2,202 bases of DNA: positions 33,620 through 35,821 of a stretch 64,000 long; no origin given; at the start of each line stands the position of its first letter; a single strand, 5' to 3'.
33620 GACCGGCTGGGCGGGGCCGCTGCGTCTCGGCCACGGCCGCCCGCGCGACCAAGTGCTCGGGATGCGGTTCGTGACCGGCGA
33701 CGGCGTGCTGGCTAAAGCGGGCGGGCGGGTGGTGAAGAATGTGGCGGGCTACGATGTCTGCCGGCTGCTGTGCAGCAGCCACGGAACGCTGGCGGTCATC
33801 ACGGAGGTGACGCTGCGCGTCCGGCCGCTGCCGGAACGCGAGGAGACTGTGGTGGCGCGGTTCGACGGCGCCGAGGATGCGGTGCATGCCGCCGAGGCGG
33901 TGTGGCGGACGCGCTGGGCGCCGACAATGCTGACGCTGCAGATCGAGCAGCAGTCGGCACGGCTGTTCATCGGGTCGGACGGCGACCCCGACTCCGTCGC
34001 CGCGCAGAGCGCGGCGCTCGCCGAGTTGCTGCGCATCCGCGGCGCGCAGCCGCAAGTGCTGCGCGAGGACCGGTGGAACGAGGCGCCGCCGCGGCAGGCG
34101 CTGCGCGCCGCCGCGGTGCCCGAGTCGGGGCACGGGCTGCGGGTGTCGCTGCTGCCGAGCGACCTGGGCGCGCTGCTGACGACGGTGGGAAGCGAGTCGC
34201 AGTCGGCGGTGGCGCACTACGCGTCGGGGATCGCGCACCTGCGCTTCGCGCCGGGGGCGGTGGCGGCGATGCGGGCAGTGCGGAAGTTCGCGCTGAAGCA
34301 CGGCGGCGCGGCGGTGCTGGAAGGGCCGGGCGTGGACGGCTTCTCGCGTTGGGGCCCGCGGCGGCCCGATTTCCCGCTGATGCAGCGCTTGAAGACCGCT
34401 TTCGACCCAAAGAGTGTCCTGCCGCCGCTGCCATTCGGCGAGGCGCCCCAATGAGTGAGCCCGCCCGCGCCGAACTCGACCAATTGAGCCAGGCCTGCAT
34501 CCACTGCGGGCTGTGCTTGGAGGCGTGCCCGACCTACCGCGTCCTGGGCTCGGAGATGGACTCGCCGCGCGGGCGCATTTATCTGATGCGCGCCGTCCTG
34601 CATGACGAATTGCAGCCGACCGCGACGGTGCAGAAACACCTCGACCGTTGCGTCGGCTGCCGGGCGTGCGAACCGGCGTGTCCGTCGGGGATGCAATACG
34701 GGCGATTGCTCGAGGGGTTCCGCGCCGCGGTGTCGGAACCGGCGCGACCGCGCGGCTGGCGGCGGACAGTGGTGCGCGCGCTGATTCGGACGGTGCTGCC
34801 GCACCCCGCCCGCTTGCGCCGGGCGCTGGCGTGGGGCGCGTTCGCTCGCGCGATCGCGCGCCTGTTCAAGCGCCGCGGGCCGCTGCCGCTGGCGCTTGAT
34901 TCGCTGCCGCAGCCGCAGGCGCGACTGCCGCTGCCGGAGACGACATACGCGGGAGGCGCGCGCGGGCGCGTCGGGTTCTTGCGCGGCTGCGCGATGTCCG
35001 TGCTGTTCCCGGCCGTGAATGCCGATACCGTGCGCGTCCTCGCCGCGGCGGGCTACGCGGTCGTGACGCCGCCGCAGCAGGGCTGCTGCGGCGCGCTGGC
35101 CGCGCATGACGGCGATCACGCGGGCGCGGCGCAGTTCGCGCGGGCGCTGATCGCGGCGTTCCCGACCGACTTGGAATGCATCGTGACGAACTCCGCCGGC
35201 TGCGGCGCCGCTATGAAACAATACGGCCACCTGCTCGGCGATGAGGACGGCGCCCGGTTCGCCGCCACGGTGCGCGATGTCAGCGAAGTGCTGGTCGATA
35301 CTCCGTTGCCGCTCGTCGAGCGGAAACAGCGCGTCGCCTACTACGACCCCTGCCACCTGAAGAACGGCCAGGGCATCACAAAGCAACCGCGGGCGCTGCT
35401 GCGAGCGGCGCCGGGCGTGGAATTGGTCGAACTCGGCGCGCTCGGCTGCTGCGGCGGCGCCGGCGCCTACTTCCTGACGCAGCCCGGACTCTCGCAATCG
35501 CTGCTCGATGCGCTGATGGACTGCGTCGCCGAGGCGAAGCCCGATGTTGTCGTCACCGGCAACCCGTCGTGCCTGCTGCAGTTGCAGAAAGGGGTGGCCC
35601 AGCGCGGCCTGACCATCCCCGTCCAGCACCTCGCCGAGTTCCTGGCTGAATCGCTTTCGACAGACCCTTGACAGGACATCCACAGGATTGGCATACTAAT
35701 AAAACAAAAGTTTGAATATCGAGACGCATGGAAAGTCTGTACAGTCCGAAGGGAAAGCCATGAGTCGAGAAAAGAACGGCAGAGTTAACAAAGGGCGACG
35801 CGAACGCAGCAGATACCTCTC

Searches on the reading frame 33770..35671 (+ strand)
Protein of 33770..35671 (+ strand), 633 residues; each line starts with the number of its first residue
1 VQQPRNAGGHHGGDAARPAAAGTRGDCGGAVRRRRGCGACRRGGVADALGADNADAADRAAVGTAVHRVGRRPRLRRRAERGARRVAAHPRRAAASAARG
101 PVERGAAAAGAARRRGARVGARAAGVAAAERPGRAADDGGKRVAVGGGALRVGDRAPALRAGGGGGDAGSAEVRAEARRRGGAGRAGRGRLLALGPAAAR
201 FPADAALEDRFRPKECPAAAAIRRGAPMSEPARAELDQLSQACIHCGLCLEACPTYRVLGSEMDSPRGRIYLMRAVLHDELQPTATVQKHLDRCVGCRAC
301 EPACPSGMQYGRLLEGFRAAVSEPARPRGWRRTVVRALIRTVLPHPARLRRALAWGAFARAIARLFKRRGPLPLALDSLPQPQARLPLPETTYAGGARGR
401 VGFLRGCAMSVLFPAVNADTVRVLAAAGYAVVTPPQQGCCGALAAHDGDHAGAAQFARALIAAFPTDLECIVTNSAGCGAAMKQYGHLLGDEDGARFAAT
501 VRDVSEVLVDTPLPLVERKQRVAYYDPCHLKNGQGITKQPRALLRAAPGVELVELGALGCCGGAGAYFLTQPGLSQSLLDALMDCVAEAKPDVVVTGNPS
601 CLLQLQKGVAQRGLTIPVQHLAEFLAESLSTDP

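Call 3: search_protein_families(library=pfam, proteins=[window:33770-35671:+], max_evalue=0.1)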
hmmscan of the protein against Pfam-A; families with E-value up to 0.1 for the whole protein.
window:33770-35671:+ (633 aa): 13 families
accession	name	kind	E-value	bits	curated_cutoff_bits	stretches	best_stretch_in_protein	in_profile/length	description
PF02754.22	CCG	-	3.3e-27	94.9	20.6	2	522-606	1-85/85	Cysteine-rich domain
PF13183.11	Fer4_8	-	1.7e-12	48.2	27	1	241-307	3-67/68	4Fe-4S dicluster domain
PF12838.12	Fer4_7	-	5.9e-11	43.1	27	1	243-307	2-51/52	4Fe-4S dicluster domain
PF13534.11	Fer4_17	-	3.7e-10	40.7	22.2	1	242-308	1-60/61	4Fe-4S dicluster domain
PF00037.32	Fer4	-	2.5e-08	33.8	21.1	2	289-307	3-21/24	4Fe-4S binding domain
PF13484.11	Fer4_16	-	2.6e-08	35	30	1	243-306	2-65/66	4Fe-4S double cluster binding domain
PF13187.11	Fer4_9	-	1.2e-07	32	27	2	215-255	11-49/52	4Fe-4S dicluster domain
PF12797.12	Fer4_2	-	1.5e-06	28.2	24.5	2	291-306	7-22/22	4Fe-4S binding domain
PF13237.11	Fer4_10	-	2.3e-06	27.9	25.5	2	215-254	18-53/53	4Fe-4S dicluster domain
PF12800.12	Fer4_4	-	2.8e-06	27.6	24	2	292-307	2-17/17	4Fe-4S binding domain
PF14697.11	Fer4_21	-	2.3e-05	24.9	35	1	240-255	38-53/59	4Fe-4S dicluster domain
PF12837.12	Fer4_6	-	5.7e-05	23.3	25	2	241-256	7-22/24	4Fe-4S binding domain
PF12798.12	Fer4_3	-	0.03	15.6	27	1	243-255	1-13/15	4Fe-4S binding domain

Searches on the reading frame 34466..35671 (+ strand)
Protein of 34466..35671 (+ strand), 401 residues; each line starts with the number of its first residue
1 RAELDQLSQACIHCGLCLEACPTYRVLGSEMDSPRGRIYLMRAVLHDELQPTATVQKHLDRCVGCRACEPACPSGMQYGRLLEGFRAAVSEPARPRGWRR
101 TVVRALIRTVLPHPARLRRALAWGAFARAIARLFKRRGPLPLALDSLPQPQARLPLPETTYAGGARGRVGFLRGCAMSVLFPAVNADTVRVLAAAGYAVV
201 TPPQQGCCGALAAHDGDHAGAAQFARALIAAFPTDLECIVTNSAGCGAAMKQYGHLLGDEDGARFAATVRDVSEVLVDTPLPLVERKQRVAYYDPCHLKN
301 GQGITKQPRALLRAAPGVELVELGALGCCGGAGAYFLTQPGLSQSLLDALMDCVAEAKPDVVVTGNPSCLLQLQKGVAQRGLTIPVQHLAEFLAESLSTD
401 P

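Call 85: list_cluster_members(proteins=[window:34466-35671:+, window:38653-39330:+, window:39335-41386:-, window:30414-31874:-, window:33288-34454:+])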
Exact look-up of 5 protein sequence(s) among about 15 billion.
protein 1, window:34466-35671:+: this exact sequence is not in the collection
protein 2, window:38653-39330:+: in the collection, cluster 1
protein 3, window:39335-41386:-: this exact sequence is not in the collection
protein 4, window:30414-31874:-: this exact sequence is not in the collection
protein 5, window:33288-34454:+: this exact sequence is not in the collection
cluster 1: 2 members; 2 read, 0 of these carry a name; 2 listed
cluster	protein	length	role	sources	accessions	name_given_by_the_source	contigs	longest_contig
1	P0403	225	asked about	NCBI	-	-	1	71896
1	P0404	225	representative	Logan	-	-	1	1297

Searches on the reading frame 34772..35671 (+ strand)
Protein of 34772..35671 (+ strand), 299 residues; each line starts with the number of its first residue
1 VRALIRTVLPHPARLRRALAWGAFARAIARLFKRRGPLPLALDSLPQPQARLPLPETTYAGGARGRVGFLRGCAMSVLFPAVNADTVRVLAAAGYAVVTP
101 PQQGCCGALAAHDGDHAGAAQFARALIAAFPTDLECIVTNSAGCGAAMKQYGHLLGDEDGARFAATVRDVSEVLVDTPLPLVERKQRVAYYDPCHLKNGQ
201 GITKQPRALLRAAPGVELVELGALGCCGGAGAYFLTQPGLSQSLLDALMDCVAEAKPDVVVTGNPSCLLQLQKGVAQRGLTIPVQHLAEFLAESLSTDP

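Call 87: find_homologous_proteins(query=window:34772-35671:+, max_evalue=1e-30)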
Query window:34772-35671:+ (299 aa): 2578 proteins with E <= 1e-30 among 8000 candidates; the best 120 are listed.
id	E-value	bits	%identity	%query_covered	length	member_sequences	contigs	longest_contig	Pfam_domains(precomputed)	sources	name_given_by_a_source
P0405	4.1e-193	658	100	100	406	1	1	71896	PF14697.12,PF12837.13,PF13484.12,PF12838.13,PF13534.12,PF12800.13,PF12797.13,PF00037.33,PF02754.22,PF13237.12,PF13183.12,PF13187.12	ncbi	-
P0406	9.8e-156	536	83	99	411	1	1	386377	PF14697.12,PF12837.13,PF13484.12,PF12838.13,PF13534.12,PF12800.13,PF12797.13,PF00037.33,PF02754.22,PF13237.12,PF13183.12,PF13187.12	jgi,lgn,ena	-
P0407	3.3e-68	248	49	97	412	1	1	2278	PF12797.13,PF12837.13,PF00037.33,PF13484.12,PF12838.13,PF13534.12,PF02754.22,PF13237.12,PF13183.12,PF12800.13,PF13187.12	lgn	-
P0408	2.9e-65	239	49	93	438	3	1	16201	PF12837.13,PF00037.33,PF13484.12,PF12838.13,PF13534.12,PF02754.22,PF13237.12,PF13183.12,PF12800.13,PF13187.12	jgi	jgi:glycolate oxidase iron-sulfur subunit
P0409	3.9e-65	238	52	81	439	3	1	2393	PF12797.13,PF12837.13,PF00037.33,PF13484.12,PF12838.13,PF13534.12,PF02754.22,PF13237.12,PF13183.12,PF13187.12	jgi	jgi:glycolate oxidase iron-sulfur subunit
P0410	1.9e-64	236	47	97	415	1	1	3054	PF12797.13,PF12837.13,PF00037.33,PF13484.12,PF12838.13,PF13534.12,PF02754.22,PF13237.12,PF13183.12,PF12800.13,PF13187.12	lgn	-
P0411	2.2e-64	236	47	98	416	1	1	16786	PF12797.13,PF00037.33,PF13484.12,PF12838.13,PF13534.12,PF02754.22,PF13237.12,PF13183.12,PF12800.13,PF13187.12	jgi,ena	-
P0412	2.2e-64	236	51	81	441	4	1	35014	PF12837.13,PF00037.33,PF13484.12,PF12838.13,PF13534.12,PF02754.22,PF13237.12,PF13183.12,PF12800.13,PF13187.12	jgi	jgi:glycolate oxidase iron-sulfur subunit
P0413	2.3e-64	236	46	98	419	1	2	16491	PF12797.13,PF12837.13,PF00037.33,PF13484.12,PF12838.13,PF13534.12,PF02754.22,PF13237.12,PF13183.12,PF12800.13,PF13187.12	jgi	-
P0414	3.3e-64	235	47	100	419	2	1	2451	PF12797.13,PF12837.13,PF00037.33,PF13484.12,PF12838.13,PF13534.12,PF02754.22,PF13237.12,PF13183.12,PF12800.13,PF13187.12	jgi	jgi:glycolate oxidase iron-sulfur subunit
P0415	3.6e-64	235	45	98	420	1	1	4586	PF12797.13,PF12837.13,PF00037.33,PF13484.12,PF12838.13,PF13534.12,PF02754.22,PF13237.12,PF13183.12,PF12800.13,PF13187.12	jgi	jgi:glycolate oxidase iron-sulfur subunit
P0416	5.0e-64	234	50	84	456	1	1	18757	PF12797.13,PF12837.13,PF00037.33,PF13484.12,PF12838.13,PF13534.12,PF02754.22,PF13237.12,PF13183.12,PF13187.12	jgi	jgi:glycolate oxidase iron-sulfur subunit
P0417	6.5e-64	234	49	89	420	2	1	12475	PF12797.13,PF12837.13,PF00037.33,PF13484.12,PF12838.13,PF13534.12,PF02754.22,PF13237.12,PF13183.12,PF12800.13,PF13187.12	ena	-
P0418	7.6e-64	234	48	90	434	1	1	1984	PF12797.13,PF12837.13,PF00037.33,PF13484.12,PF12838.13,PF13534.12,PF02754.22,PF13237.12,PF13183.12,PF13187.12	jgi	jgi:glycolate oxidase iron-sulfur subunit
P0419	1.1e-63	233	47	96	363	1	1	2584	PF02754.22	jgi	jgi:glycolate oxidase iron-sulfur subunit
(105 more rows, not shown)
